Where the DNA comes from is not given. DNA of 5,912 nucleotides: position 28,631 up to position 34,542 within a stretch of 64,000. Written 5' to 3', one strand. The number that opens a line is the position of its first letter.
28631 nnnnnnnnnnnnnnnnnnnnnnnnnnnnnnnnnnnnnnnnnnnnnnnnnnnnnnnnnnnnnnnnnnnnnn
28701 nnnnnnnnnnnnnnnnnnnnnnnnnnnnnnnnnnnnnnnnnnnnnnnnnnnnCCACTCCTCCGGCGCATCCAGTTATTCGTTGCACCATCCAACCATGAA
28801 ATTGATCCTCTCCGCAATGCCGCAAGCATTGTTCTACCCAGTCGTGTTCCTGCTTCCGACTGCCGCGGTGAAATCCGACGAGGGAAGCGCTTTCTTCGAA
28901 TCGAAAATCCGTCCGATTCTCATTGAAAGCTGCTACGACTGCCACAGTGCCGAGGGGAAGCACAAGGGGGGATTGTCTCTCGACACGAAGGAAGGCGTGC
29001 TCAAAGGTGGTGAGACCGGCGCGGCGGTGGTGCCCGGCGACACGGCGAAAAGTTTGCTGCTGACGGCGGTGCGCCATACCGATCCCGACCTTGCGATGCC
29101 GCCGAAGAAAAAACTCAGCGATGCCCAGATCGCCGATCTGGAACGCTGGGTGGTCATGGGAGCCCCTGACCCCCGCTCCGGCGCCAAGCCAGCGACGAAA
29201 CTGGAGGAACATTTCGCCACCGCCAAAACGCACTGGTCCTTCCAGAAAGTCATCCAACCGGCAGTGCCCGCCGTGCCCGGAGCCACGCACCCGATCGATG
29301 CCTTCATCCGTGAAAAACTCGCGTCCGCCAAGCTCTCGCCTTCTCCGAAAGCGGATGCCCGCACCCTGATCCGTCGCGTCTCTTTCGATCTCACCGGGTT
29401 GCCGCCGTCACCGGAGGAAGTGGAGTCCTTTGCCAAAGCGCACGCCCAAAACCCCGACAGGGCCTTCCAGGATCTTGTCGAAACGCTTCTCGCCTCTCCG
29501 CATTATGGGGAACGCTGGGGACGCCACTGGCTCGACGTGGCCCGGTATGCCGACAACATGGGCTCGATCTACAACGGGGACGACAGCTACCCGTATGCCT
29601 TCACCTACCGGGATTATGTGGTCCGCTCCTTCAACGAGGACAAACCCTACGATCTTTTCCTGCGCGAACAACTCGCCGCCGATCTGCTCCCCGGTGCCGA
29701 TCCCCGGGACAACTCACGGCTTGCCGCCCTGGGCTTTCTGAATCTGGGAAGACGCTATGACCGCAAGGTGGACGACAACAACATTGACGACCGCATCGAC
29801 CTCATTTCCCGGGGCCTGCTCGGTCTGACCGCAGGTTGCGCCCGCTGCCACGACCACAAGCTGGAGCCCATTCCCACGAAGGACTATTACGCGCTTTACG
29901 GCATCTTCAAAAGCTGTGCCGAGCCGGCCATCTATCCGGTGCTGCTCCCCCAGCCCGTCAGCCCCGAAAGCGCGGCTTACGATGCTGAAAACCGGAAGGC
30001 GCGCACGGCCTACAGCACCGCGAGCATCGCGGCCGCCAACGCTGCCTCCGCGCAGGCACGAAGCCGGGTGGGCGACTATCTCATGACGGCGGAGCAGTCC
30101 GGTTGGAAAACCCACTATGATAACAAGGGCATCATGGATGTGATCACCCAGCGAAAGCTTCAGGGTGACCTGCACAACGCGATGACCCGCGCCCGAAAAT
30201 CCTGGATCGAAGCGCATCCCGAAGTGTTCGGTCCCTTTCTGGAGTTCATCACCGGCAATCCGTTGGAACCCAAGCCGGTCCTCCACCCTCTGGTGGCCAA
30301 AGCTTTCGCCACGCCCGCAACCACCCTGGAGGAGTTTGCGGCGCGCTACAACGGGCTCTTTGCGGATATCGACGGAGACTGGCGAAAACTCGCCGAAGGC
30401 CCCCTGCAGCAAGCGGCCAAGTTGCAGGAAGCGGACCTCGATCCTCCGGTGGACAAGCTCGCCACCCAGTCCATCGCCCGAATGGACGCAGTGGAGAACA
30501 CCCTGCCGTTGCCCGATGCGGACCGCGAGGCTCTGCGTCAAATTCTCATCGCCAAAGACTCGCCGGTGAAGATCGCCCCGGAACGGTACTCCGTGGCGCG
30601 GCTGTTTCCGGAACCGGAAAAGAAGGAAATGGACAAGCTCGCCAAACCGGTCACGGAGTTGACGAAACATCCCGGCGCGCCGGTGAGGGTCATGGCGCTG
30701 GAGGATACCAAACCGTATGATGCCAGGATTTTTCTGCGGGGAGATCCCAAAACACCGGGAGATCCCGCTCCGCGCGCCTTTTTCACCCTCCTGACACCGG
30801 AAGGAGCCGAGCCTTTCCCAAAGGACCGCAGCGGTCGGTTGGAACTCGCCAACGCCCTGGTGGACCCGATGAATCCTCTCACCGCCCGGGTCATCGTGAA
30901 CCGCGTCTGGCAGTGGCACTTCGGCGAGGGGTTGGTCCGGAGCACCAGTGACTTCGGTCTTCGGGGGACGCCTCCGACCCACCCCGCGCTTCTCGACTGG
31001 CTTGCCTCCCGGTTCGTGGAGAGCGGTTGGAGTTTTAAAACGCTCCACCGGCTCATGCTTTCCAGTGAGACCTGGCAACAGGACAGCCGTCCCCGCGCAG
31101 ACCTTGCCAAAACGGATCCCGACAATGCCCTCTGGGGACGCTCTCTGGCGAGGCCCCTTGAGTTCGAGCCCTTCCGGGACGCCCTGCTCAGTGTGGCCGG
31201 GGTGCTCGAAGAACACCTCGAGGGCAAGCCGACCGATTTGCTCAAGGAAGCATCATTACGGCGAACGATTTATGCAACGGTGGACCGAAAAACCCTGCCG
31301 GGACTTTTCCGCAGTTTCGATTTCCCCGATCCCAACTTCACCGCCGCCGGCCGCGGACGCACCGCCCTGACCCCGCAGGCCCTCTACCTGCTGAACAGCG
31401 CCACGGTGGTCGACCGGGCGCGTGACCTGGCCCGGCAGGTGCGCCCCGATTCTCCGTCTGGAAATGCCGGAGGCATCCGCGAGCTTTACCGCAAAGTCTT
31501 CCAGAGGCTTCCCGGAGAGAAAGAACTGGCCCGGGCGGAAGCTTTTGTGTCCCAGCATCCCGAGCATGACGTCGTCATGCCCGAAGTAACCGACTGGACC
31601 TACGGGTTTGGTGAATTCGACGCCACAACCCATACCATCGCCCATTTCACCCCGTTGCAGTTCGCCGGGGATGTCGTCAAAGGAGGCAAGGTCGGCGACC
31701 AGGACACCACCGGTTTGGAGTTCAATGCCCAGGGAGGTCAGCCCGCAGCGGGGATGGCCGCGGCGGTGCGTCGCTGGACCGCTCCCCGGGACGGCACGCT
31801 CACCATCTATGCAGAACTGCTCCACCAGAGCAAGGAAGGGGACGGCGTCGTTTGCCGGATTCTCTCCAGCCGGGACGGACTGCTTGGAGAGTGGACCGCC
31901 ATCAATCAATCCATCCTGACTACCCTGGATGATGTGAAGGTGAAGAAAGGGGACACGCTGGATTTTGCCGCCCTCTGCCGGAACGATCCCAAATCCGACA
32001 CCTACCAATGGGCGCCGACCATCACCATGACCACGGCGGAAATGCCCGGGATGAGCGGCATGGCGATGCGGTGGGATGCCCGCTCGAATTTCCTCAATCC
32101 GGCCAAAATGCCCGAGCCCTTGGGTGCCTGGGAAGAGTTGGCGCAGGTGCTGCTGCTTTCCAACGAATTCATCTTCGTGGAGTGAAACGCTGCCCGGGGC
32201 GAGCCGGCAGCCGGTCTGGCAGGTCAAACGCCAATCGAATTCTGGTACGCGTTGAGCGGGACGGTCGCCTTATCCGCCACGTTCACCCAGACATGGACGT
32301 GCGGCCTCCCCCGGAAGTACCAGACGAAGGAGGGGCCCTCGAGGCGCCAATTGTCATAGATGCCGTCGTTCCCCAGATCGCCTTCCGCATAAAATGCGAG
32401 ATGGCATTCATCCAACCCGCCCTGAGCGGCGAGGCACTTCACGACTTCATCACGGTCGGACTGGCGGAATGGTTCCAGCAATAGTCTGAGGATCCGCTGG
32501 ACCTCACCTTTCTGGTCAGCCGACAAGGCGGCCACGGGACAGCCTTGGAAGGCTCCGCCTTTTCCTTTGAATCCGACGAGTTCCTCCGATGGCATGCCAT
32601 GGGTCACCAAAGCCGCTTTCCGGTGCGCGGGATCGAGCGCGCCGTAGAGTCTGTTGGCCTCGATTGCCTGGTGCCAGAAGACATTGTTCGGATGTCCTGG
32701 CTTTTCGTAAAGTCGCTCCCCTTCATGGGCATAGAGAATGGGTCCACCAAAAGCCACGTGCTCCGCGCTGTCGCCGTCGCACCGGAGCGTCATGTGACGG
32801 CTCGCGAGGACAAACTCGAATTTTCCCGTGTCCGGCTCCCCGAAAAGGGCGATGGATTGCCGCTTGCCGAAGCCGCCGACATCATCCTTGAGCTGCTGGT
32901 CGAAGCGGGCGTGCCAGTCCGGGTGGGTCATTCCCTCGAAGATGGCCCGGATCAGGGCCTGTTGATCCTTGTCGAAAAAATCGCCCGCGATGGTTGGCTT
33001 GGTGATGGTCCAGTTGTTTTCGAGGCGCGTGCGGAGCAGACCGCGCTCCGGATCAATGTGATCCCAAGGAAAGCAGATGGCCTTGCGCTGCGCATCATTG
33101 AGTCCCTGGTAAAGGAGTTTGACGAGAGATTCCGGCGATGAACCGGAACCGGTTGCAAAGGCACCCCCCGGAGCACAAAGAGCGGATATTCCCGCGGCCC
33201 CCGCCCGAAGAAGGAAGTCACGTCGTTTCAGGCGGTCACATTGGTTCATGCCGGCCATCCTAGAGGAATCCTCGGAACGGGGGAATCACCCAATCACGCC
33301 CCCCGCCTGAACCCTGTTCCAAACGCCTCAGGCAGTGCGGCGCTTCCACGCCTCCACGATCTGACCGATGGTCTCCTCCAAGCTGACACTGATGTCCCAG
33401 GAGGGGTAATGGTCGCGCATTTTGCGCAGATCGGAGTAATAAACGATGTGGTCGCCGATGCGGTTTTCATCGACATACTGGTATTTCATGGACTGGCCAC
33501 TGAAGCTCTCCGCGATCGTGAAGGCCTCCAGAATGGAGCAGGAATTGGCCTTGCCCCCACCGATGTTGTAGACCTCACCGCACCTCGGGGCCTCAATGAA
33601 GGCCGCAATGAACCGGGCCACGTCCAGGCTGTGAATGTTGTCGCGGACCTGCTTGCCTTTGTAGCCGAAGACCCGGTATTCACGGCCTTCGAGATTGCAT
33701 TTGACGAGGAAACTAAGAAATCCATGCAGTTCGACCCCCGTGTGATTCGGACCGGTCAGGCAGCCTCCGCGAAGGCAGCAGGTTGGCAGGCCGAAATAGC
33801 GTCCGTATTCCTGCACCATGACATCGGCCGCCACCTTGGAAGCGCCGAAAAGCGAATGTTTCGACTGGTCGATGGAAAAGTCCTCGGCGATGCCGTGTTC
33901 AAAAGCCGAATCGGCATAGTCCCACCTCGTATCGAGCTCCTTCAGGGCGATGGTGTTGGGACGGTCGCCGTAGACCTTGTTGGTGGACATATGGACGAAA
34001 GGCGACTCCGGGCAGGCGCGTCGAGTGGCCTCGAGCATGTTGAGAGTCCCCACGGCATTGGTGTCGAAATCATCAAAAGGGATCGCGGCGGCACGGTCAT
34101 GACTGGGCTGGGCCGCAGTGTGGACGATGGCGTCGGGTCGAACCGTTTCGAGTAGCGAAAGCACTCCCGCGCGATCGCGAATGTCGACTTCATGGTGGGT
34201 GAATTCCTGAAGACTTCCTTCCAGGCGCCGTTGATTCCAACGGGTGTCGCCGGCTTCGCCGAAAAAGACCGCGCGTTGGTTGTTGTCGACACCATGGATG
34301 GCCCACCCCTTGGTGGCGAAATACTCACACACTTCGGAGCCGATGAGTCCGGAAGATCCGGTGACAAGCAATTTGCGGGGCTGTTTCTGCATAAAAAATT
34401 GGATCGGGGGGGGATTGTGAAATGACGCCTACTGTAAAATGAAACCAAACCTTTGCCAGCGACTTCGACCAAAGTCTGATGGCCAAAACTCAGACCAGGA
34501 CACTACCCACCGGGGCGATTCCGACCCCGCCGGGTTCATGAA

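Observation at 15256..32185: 17-kb co-directional array of nine PVC-type heme-motif and sulfatase-fold genes with translational coupling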

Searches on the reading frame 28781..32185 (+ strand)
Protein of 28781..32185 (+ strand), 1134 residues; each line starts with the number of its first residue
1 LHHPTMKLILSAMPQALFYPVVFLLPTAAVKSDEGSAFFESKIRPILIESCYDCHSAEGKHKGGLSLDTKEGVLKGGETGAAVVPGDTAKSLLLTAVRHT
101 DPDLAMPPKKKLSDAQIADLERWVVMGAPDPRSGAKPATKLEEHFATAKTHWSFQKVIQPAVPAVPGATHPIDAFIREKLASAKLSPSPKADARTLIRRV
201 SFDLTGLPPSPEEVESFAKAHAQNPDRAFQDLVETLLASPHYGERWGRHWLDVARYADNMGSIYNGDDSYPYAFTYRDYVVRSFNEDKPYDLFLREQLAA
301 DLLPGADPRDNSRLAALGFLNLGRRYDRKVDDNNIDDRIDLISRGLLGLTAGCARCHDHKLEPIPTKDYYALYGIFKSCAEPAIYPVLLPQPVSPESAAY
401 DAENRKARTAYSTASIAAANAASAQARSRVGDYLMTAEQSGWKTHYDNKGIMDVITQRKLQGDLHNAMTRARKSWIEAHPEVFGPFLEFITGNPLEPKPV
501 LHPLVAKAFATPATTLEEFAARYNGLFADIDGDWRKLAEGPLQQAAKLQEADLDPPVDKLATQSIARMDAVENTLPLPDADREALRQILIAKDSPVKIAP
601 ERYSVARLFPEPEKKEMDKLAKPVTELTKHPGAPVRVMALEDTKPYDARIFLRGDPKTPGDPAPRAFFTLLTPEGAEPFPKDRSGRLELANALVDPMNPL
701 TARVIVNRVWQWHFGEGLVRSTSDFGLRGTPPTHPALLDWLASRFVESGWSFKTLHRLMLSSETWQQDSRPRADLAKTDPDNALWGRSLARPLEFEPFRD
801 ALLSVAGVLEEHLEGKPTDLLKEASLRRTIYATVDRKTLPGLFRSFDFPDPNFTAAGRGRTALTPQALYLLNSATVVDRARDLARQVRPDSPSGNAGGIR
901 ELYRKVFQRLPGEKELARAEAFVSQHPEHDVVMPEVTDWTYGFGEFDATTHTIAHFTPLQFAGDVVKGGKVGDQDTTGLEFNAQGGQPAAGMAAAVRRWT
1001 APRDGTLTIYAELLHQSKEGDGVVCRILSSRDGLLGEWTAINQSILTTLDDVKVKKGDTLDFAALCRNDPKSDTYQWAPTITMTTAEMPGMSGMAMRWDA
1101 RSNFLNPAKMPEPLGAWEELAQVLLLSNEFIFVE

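Call 3: search_protein_families(library=pfam, proteins=[window:28781-32185:+], max_evalue=0.01)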
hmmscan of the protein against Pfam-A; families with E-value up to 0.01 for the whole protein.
window:28781-32185:+ (1134 aa): 5 families
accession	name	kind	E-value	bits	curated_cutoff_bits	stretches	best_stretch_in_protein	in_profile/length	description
PF07587.16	PSD1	-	2.6e-75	253.4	28.5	1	685-922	1-243/244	Protein of unknown function (DUF1553)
PF07583.16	PSCyt2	-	1.4e-73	247.7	29.8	1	171-379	1-207/209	Protein of unknown function (DUF1549)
PF07635.16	PSCyt1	-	9.9e-18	65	22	1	51-109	1-58/59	Planctomycete cytochrome C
PF00034.26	Cytochrom_C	-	3.9e-05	25.3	21.3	0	49-124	10-86/90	Cytochrome c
PF13442.11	Cytochrome_CBB3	-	0.0033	18.1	27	0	49-124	12-68/68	Cytochrome C oxidase, cbb3-type, subunit III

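Call 14: search_protein_families(library=ncbifam, proteins=[window:28781-32185:+], max_evalue=0.01)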
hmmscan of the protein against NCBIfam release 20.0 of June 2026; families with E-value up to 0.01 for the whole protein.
window:28781-32185:+ (1134 aa): 1 family
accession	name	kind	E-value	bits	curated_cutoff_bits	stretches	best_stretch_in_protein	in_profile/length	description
TIGR03806.1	chp_HNE_0200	subfamily_domain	0.00059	19.1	313.3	1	31-114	201-300/314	SO2930 family diheme c-type cytochrome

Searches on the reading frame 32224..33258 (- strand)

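Call 12: search_protein_families(library=pfam, proteins=[window:32224-33258:-], max_evalue=0.001)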
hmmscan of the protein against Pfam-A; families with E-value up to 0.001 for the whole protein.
window:32224-33258:- (344 aa): 1 family
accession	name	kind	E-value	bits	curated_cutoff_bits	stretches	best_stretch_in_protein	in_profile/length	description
PF12006.13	DUF3500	-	1.8e-09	38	27.2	1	89-315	50-270/297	Protein of unknown function (DUF3500)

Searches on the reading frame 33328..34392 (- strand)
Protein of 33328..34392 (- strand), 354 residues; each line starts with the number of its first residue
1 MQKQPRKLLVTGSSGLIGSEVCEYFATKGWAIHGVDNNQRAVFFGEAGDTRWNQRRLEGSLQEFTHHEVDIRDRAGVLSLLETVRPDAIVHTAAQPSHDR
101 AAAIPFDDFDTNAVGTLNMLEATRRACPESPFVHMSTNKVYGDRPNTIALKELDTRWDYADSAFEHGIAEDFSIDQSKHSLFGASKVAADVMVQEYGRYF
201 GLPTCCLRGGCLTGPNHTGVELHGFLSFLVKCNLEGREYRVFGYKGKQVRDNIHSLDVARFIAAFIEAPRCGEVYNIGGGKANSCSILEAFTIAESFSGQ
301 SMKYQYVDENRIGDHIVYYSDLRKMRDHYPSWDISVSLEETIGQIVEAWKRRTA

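Call 12: search_protein_families(library=pfam, proteins=[window:33328-34392:-], max_evalue=0.001)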
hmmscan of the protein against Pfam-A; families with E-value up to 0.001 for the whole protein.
window:33328-34392:- (354 aa): 6 families
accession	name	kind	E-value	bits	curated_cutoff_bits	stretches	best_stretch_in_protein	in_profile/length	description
PF01370.27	Epimerase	-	2.4e-43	148.7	20.9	1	9-278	2-240/240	NAD dependent epimerase/dehydratase family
PF16363.11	GDP_Man_Dehyd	-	1.4e-31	110.7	27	1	9-326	1-314/332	GDP-mannose 4,6 dehydratase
PF04321.23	RmlD_sub_bind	-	8e-14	51.8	27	1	7-143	2-107/287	RmlD substrate binding domain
PF02719.21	Polysacc_synt_2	-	2.5e-09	37.2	20.2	1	8-140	1-131/293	Polysaccharide biosynthesis protein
PF07993.18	NAD_binding_4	-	9.2e-09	35.3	20.1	1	87-220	90-215/258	Male sterility protein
PF01073.25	3Beta_HSD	-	4.5e-06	26.3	22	1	9-217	1-186/280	3-beta hydroxysteroid dehydrogenase/isomerase family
